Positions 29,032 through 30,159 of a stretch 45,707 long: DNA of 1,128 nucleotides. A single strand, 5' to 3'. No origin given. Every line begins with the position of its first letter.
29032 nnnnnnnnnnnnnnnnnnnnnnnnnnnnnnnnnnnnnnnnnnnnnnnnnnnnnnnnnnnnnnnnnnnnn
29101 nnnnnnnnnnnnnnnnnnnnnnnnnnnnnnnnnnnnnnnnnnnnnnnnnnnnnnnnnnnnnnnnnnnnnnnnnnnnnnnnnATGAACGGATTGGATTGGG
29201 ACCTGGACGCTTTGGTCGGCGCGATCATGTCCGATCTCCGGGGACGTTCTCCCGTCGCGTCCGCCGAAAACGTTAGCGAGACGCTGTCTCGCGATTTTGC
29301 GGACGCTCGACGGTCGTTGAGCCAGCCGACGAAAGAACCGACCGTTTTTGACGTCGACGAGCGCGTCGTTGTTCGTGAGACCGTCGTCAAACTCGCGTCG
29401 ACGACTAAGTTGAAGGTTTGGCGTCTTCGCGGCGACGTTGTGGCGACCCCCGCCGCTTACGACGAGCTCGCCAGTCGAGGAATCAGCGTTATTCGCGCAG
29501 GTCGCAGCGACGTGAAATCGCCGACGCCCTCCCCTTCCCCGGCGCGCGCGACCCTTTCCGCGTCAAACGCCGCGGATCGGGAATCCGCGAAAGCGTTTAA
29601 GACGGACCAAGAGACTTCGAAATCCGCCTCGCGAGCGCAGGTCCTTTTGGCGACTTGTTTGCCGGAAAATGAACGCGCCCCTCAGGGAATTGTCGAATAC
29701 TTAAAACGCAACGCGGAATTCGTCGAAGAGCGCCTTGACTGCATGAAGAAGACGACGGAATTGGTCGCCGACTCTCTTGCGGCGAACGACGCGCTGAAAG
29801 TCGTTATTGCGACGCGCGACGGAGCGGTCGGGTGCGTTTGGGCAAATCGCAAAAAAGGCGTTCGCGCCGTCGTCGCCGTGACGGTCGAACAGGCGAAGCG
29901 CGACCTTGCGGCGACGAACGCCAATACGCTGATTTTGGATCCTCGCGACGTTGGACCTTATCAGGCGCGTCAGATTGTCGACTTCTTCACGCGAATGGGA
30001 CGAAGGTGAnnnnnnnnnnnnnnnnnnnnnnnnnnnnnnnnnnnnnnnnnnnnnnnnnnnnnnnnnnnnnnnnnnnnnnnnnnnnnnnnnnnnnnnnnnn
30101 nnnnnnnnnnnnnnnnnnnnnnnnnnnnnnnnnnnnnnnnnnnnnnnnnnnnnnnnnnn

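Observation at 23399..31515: Bacterial microcompartment operon: PVM-type core with a minimal shell and two unassigned components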

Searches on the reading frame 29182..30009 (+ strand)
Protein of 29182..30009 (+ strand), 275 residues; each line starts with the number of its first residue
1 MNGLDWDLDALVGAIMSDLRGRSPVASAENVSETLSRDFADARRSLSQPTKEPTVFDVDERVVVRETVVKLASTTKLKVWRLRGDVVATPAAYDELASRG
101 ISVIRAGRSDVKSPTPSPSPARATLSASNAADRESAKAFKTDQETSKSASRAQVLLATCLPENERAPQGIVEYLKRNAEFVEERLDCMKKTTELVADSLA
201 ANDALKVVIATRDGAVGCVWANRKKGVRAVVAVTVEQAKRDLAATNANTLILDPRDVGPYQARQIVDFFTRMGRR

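Call 3: search_protein_families(library=pfam, proteins=[window:29182-30009:+], max_evalue=0.01)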
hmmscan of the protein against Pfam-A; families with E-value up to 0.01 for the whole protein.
window:29182-30009:+ (275 aa): 1 family
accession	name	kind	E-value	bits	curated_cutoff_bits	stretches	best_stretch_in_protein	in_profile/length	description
PF02502.23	LacAB_rpiB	-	3.9e-08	33.8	24.7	1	191-270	43-122/138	Ribose/Galactose Isomerase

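Call 4: search_protein_families(library=ncbifam, proteins=[window:29182-30009:+], max_evalue=0.01)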
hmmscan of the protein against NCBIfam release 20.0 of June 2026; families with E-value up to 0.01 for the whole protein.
window:29182-30009:+ (275 aa): 5 families
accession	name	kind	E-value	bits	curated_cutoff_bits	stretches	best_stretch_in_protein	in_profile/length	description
NF004051.0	PRK05571.1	subfamily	2.9e-07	30.4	135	1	193-270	49-126/149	ribose-5-phosphate isomerase B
TIGR00689.1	rpiB_lacA_lacB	subfamily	5.8e-07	29.5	88.3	1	193-270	46-123/145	RpiB/LacA/LacB family sugar-phosphate isomerase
TIGR02133.1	RPI_actino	equivalog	3.1e-06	27.1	168.2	1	198-270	53-125/148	ribose-5-phosphate isomerase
NF051858.1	EryPhIsonDerIRhiz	equivalog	0.00054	20.1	240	1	189-270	45-126/150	D-erythrulose-4-phosphate isomerase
TIGR01120.1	rpiB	equivalog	0.0017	18.3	138.65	1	193-269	46-122/143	ribose 5-phosphate isomerase B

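Call 19: find_homologous_proteins(query=window:29182-30009:+)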
Query window:29182-30009:+ (275 aa): 52 proteins with E <= 0.001 among 4379 candidates.
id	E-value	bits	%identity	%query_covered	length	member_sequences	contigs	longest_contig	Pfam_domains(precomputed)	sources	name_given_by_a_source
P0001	1.2e-166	570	99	100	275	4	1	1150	PF02502.24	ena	-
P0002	5.6e-134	463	83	100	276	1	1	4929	PF02502.24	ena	-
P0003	2.4e-131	455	80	100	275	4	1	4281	PF02502.24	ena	-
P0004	4.4e-123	428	73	100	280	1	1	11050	PF02502.24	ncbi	-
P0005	1.7e-110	386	67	99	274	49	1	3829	PF02502.24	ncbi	-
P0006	1.4e-107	377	68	99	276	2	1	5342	PF02502.24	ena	-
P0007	2.1e-107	376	68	99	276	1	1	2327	PF02502.24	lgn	-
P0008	9.3e-106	371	66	99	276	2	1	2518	PF02502.24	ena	-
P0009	8.0e-84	299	58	99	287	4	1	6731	PF02502.24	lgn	-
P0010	2.7e-80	288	56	99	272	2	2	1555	PF02502.24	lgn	-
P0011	4.5e-77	277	54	98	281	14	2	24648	PF02502.24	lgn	-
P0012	2.3e-65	239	48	99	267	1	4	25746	PF02502.24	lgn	-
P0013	5.4e-65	237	47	99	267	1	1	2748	PF02502.24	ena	-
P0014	6.0e-65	237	47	99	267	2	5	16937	PF02502.24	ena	-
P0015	6.5e-65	237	47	99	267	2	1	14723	PF02502.24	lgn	-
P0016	7.0e-65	237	47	99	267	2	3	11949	PF02502.24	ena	-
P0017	7.1e-65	237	47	99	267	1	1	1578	PF02502.24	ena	-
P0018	7.1e-65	237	47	99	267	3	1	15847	PF02502.24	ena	-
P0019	8.1e-65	237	47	99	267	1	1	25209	PF02502.24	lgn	-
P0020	9.4e-65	237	47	99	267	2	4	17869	PF02502.24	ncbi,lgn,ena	-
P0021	1.1e-64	236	46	99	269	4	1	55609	PF02502.24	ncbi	-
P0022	1.1e-64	236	47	99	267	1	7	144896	PF02502.24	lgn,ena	-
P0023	1.2e-64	236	47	99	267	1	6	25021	PF02502.24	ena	-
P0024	1.3e-64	236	47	99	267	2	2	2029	PF02502.24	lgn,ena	-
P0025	2.0e-64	236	47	99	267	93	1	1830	PF02502.24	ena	-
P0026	3.6e-64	235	47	99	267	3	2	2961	PF02502.24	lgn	-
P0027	7.7e-64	234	46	99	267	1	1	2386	PF02502.24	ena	-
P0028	1.0e-63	233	47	99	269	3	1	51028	PF02502.24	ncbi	ncbi:MAG: RpiB/LacA/LacB family sugar-phosphate isomerase [Thermoguttaceae bacterium]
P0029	1.1e-63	233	46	99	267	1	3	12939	PF02502.24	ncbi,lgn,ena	-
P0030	1.2e-63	233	47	98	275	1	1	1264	PF02502.24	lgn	-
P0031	2.6e-63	232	46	99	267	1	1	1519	PF02502.24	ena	-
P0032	5.5e-63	231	46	99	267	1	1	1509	PF02502.24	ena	-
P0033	9.6e-62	227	44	99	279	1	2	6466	PF02502.24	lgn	-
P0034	2.7e-61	225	46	98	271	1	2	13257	PF02502.24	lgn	-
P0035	1.6e-57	213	47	99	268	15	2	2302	PF02502.24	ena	-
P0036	8.8e-57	211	49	99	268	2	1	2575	PF02502.24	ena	-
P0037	2.1e-56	209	46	98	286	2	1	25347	PF02502.24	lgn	-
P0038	9.7e-56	207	45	93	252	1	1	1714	PF02502.24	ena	-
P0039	1.6e-55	206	45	99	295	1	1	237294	PF02502.24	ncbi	-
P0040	1.3e-54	203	46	99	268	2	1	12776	PF02502.24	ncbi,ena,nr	ncbi:MAG: hypothetical protein J6X44_11890 [Thermoguttaceae bacterium]|nr:hypothetical protein [Ther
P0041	6.5e-54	201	46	99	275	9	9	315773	PF02502.24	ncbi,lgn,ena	-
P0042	1.4e-51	193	41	99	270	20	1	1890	PF02502.24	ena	-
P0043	8.4e-50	188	42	98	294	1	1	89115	PF02502.24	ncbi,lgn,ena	-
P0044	9.3e-49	184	41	99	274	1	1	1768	PF02502.24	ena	-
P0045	1.7e-47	180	39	100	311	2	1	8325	PF02502.24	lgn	-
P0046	3.5e-46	176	43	93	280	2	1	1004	PF02502.24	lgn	-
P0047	5.0e-46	175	39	98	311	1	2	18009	PF02502.24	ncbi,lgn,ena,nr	ncbi:MAG: RpiB/LacA/LacB family sugar-phosphate isomerase [Thermoguttaceae bacterium]|nr:RpiB/LacA/L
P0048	1.8e-42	164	54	55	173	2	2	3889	PF02502.24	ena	-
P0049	2.8e-41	160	37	99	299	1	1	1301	PF02502.24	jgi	-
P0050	3.1e-41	160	55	54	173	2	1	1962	PF02502.24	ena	-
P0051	2.9e-40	156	39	99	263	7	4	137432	PF02502.24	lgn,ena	-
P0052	1.8e-39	154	36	99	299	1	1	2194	PF02502.24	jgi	-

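Call 20: find_encoding_contigs(protein=P0041, flank=10000, max_places=2)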
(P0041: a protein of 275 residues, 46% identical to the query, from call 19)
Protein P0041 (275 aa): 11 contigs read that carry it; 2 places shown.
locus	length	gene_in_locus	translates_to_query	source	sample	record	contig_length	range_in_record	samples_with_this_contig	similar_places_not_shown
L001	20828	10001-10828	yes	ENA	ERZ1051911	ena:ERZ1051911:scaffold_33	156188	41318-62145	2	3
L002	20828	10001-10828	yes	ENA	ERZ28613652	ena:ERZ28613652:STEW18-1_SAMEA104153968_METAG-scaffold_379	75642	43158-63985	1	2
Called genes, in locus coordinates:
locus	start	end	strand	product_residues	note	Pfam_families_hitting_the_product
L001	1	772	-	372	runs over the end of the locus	PF02424:ApbE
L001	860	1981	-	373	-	PF00712:DNA_pol3_beta, PF02767:DNA_pol3_beta_2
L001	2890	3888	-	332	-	PF03706:LPG_synthase_TM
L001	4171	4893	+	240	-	PF06130:PTAC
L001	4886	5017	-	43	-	-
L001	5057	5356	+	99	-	PF00936:BMC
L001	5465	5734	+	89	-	PF00936:BMC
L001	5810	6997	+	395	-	PF00871:Acetate_kinase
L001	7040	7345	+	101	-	PF03319:EutN_CcmL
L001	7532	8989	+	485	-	PF00171:Aldedh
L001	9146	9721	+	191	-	-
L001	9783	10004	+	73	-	PF03319:EutN_CcmL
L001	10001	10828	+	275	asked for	PF02502:LacAB_rpiB (faint)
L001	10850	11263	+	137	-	PF03319:EutN_CcmL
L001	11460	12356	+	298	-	PF00596:Aldolase_II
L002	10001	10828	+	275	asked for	PF02502:LacAB_rpiB (faint)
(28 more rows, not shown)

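Call 21: find_encoding_contigs(protein=P0051, flank=10000, max_places=2)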
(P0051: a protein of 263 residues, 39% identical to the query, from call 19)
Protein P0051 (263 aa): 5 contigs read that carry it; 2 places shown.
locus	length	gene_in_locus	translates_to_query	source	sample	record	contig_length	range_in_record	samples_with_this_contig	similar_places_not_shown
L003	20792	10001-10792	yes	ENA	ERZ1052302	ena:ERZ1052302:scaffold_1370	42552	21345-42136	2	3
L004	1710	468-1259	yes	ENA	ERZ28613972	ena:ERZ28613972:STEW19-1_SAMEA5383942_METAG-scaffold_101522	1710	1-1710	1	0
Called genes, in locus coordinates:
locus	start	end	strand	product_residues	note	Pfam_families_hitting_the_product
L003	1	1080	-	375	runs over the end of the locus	PF02424:ApbE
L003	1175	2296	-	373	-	PF00712:DNA_pol3_beta, PF02767:DNA_pol3_beta_2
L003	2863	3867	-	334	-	PF03706:LPG_synthase_TM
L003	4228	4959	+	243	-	PF06130:PTAC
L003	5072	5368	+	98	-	PF00936:BMC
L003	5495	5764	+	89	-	PF00936:BMC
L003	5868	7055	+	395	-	PF00871:Acetate_kinase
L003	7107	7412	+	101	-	PF03319:EutN_CcmL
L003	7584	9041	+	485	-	PF00171:Aldedh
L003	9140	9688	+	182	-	-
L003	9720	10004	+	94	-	PF03319:EutN_CcmL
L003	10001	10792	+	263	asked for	PF02502:LacAB_rpiB (weak)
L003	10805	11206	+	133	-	PF03319:EutN_CcmL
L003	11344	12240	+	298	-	PF00596:Aldolase_II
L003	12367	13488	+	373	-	PF01321:Creatinase_N, PF00557:Peptidase_M24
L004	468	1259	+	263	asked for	PF02502:LacAB_rpiB (weak)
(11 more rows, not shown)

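Call 25: find_related_loci(query=A2, collection=genome_contigs, flank=10000)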
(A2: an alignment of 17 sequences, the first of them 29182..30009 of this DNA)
Query A2 (275 aa) in genome_contigs; peptide patterns used: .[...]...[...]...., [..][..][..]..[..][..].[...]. (x = any residue, [..] = any of these).
168 stretches matched a pattern; 28 encode a relative of the query (tblastn E <= 1e-3); 27 distinct loci.
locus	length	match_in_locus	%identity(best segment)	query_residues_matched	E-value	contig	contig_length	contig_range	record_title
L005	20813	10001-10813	66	2-274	4e-116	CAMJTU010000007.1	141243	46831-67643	MAG: uncultured Planctomycetaceae bacterium isolate SRR12081293_bin.40_metaWRAP_v1.3_MAG genome assembly, contig: ERZ122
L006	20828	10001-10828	54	1-272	9e-86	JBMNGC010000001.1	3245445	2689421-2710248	MAG: Thermoguttaceae bacterium isolate SBF912LR0HQ0207 contig_1684, whole genome shotgun sequence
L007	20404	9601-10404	47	1-272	5e-71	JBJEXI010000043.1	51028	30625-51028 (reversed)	MAG: Thermoguttaceae bacterium isolate PUUB40_bin.050 NODE_355_length_51028_cov_7.743825, whole genome shotgun sequence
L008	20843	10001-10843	47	1-271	2e-70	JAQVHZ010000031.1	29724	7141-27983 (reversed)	MAG: Thermoguttaceae bacterium isolate STE_28 NODE_3116_length_29724_cov_5.378214_Sandtown_E, whole genome shotgun seque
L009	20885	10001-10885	45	1-271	1e-66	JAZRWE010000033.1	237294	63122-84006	MAG: Thermoguttaceae bacterium isolate T1900044952_TA20190005.MAGScoT_cleanbin_000064 SGB_3706_k141_1007776, whole genom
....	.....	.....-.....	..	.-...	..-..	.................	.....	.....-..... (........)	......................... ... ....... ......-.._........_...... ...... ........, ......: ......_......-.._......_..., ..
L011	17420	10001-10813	47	1-275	4e-64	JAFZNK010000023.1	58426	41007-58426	MAG: Thermoguttaceae bacterium isolate RGIG7925 Water_buffalos_Rumen-1__c79434, whole genome shotgun sequence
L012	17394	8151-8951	46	1-271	4e-62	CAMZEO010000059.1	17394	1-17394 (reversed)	MAG TPA_asm: uncultured Planctomycetales bacterium isolate SRR10912533_bin.63_metaWRAP_v1.3_MAG genome assembly, contig:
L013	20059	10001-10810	46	1-271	2e-61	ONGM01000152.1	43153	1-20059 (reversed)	uncultured planctomycete isolate RUG284 genome assembly, contig: k87_20678413, whole genome shotgun sequence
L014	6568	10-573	57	85-269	2e-60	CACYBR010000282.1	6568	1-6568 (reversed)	MAG: uncultured planctomycete isolate RUG11796 genome assembly, contig: RUG11796_asm_282, whole genome shotgun sequence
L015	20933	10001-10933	40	1-275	7e-59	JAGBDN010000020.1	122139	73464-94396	MAG: Thermoguttaceae bacterium isolate RGIG9020 Water_deer_Rectum-4__c2273, whole genome shotgun sequence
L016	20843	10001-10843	44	1-271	3e-58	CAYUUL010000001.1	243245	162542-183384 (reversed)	MAG TPA_asm: uncultured Planctomycetaceae bacterium isolate binchicken_co354_63 genome assembly, contig: NODE_4_length_2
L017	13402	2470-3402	40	1-269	7e-58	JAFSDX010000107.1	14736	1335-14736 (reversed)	MAG: Thermoguttaceae bacterium isolate RGIG3054 Goat_Rectum-4__c316041, whole genome shotgun sequence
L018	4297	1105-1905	40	1-275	3e-57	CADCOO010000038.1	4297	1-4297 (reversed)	MAG: uncultured planctomycete isolate RUG14836 genome assembly, contig: RUG14836_asm_38, whole genome shotgun sequence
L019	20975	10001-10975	38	1-275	2e-55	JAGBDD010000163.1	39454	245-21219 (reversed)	MAG: Thermoguttaceae bacterium isolate RGIG9010 Water_deer_Rectum-3__c331677, whole genome shotgun sequence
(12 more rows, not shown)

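Call 30: find_homologous_proteins(query=A2, max_evalue=0.001)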
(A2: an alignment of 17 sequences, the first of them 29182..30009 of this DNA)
Query A2 (17 sequences) (275 aa, profile of the alignment): 81 proteins with E <= 0.001 among 8000 candidates.
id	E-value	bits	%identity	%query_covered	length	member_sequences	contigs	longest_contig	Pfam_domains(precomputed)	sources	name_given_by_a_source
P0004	6.5e-117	408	73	100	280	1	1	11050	PF02502.24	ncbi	-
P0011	9.9e-116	404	54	98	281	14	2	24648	PF02502.24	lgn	-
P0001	8.5e-115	401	99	100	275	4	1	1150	PF02502.24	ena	-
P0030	1.5e-114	400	47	98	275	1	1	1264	PF02502.24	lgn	-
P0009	4.3e-113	396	58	99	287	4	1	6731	PF02502.24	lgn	-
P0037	6.6e-113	395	46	98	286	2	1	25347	PF02502.24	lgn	-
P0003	1.7e-112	394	80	100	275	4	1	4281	PF02502.24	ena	-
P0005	1.9e-112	394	67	99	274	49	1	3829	PF02502.24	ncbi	-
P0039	2.2e-111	390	45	99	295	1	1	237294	PF02502.24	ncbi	-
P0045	5.0e-111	389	39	100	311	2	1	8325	PF02502.24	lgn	-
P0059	7.7e-110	385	39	100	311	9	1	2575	PF02502.24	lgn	-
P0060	7.9e-110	385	38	100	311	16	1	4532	PF02502.24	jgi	-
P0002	9.6e-110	385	83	100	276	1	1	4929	PF02502.24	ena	-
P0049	9.7e-110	385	37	99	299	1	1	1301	PF02502.24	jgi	-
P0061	1.8e-109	384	40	98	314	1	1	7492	PF02502.24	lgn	-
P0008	1.8e-109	384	66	99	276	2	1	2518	PF02502.24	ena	-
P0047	2.1e-109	384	39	98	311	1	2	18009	PF02502.24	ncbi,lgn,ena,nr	ncbi:MAG: RpiB/LacA/LacB family sugar-phosphate isomerase [Thermoguttaceae bacterium]|nr:RpiB/LacA/L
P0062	2.1e-109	384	38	98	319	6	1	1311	PF02502.24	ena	-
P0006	2.2e-109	383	68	99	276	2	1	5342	PF02502.24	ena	-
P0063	2.6e-109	383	38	100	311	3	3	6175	PF02502.24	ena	-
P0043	3.6e-109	383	42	98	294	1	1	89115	PF02502.24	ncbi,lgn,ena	-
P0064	4.8e-109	382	40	100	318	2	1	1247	PF02502.24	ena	-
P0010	5.7e-109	382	56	99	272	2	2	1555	PF02502.24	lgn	-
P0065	6.1e-109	382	38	100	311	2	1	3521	PF02502.24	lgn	-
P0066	9.0e-109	381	38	98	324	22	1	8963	PF02502.24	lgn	-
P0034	1.0e-108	381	46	98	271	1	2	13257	PF02502.24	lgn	-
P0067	1.7e-108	381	39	98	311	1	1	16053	PF02502.24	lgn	-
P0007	2.0e-108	380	68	99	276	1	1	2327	PF02502.24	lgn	-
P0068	2.9e-108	380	41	100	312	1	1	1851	PF02502.24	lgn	-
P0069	8.0e-108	378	39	98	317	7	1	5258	PF02502.24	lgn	-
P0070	8.1e-108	378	39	100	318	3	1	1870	PF02502.24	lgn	-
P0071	1.0e-107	378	38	98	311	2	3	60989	PF02502.24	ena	-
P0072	1.1e-107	378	38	98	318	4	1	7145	PF02502.24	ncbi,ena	-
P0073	1.3e-107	378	42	98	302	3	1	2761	PF02502.24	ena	-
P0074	1.6e-107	377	38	98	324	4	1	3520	PF02502.24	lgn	-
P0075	1.9e-107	377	36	99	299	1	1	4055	PF02502.24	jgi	-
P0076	5.0e-107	376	39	98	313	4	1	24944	PF02502.24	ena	-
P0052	6.4e-107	375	36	99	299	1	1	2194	PF02502.24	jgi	-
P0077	6.9e-107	375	39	100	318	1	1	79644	PF02502.24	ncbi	-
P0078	1.2e-106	374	41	100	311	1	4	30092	PF02502.24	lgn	-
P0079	3.0e-106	373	40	98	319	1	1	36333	PF02502.24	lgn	-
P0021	3.7e-106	373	46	99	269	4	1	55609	PF02502.24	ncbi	-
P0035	7.6e-105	369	47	99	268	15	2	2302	PF02502.24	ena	-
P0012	2.6e-104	367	48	99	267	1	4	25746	PF02502.24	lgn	-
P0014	5.7e-104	366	47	99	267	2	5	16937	PF02502.24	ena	-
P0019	6.2e-104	366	47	99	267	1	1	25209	PF02502.24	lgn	-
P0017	8.0e-104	365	47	99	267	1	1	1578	PF02502.24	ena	-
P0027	9.8e-104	365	46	99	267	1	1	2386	PF02502.24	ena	-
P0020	1.4e-103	364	47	99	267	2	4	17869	PF02502.24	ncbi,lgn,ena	-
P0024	1.6e-103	364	47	99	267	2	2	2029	PF02502.24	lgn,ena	-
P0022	2.0e-103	364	47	99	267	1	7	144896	PF02502.24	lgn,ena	-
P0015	2.1e-103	364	47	99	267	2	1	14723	PF02502.24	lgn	-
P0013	3.2e-103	363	47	99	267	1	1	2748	PF02502.24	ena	-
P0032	6.2e-103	362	46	99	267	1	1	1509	PF02502.24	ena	-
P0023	1.2e-102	361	47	99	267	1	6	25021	PF02502.24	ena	-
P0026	1.8e-102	361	47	99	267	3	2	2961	PF02502.24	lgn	-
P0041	2.1e-102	361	46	99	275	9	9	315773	PF02502.24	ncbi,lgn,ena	-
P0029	2.9e-102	360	46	99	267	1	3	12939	PF02502.24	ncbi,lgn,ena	-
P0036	3.0e-102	360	49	99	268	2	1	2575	PF02502.24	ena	-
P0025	3.3e-102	360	47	99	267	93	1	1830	PF02502.24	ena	-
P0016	3.7e-102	360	47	99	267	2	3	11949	PF02502.24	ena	-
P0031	5.2e-102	359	46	99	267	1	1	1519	PF02502.24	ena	-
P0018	6.9e-102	359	47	99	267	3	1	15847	PF02502.24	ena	-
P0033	8.3e-102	359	44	99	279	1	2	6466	PF02502.24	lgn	-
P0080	2.5e-101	357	39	98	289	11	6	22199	PF02502.24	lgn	-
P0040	3.0e-101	357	46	99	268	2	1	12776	PF02502.24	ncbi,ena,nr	ncbi:MAG: hypothetical protein J6X44_11890 [Thermoguttaceae bacterium]|nr:hypothetical protein [Ther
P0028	1.4e-99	351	47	99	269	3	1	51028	PF02502.24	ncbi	ncbi:MAG: RpiB/LacA/LacB family sugar-phosphate isomerase [Thermoguttaceae bacterium]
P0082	4.7e-97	343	36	99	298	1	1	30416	PF02502.24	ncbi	-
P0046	2.6e-95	337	43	93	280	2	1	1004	PF02502.24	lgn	-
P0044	1.5e-93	331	41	99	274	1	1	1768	PF02502.24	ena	-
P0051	9.3e-93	329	39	99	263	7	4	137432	PF02502.24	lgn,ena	-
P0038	8.6e-92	326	45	93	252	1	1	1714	PF02502.24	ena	-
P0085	7.1e-76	274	39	96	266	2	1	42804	PF02502.24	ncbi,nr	ncbi:MAG: RpiB/LacA/LacB family sugar-phosphate isomerase [Planctomycetia bacterium]|nr:RpiB/LacA/La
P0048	2.5e-63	232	54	55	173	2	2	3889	PF02502.24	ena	-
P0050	3.5e-63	232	55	54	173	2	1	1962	PF02502.24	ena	-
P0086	1.3e-8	53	32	29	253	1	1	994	-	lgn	-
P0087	3.3e-8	52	29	33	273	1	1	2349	-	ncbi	-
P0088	2.1e-5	42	36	17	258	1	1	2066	-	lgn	-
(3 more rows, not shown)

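Call 31: find_encoding_contigs(protein=P0087, flank=10000, max_places=3)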
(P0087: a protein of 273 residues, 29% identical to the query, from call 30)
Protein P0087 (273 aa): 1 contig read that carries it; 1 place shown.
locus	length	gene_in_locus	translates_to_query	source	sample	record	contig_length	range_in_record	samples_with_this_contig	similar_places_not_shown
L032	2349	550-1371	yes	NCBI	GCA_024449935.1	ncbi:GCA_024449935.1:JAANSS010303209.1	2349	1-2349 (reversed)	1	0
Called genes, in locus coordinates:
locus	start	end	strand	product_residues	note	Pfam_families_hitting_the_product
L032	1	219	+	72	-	?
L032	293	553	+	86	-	PF03319:EutN_CcmL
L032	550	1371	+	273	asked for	-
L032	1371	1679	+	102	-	PF03319:EutN_CcmL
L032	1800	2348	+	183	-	?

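Call 32: find_encoding_contigs(protein=P0085, flank=10000, max_places=2)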
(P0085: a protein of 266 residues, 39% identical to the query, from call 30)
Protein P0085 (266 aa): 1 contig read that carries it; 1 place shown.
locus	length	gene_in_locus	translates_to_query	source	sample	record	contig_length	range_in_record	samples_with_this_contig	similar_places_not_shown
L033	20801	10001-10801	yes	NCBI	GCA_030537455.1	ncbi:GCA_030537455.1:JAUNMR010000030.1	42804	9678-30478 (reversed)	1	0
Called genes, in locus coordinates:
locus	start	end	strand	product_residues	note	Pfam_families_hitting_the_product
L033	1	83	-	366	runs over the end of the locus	PF02424:ApbE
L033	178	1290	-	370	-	PF00712:DNA_pol3_beta (weak), PF02767:DNA_pol3_beta_2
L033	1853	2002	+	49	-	-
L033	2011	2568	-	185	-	-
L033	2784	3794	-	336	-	PF03706:LPG_synthase_TM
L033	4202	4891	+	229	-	PF06130:PTAC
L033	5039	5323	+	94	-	PF00936:BMC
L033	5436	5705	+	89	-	PF00936:BMC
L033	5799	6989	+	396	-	PF00871:Acetate_kinase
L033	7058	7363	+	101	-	PF03319:EutN_CcmL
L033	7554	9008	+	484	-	PF00171:Aldedh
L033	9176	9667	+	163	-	-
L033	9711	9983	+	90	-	PF03319:EutN_CcmL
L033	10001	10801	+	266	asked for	PF02502:LacAB_rpiB (weak)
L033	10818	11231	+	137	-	PF03319:EutN_CcmL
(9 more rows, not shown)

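Call 36: search_protein_families(library=pfam, proteins=[window:29182-30009:+, P0086, P0087, P0088], max_evalue=10)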
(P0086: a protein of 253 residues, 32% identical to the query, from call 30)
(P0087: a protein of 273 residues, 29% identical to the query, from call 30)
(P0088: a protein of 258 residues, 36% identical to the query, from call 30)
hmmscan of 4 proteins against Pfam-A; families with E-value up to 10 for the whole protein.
window:29182-30009:+ (275 aa): 1 family
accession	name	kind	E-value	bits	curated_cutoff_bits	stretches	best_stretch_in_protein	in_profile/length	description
PF02502.23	LacAB_rpiB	-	3.9e-08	33.8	24.7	1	191-270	43-122/138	Ribose/Galactose Isomerase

P0086 (253 aa): 4 families
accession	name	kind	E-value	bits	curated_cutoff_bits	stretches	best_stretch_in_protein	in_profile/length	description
PF02502.23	LacAB_rpiB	-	0.0038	17.6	24.7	1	147-207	48-107/138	Ribose/Galactose Isomerase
PF02817.22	E3_binding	-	0.021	15.5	23.7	1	76-96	2-22/36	e3 binding domain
PF13531.11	SBP_bac_11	-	0.28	11.4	25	1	44-159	71-177/227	Bacterial extracellular solute-binding protein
PF20960.2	Bag6_BAGS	-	7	7.3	22.9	1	169-186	8-25/53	Bag6, BAG-similar domain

P0087 (273 aa): 2 families
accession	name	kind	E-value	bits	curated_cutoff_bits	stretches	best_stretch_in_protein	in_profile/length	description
PF09818.15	ABC_ATPase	-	0.15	11.5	23.2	1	154-221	142-210/283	P-loop domain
PF19407.5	DUF5979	-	0.18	12.9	25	1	139-179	24-63/104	Domain of unknown function (DUF5979)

P0088 (258 aa): 3 families
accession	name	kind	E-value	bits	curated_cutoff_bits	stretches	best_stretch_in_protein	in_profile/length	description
PF02817.22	E3_binding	-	0.004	17.8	23.7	1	76-92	2-18/36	e3 binding domain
PF04773.18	FecR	-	0.016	16.1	24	1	60-127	13-78/97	FecR protein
PF02502.23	LacAB_rpiB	-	0.03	14.7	24.7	1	144-205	42-104/138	Ribose/Galactose Isomerase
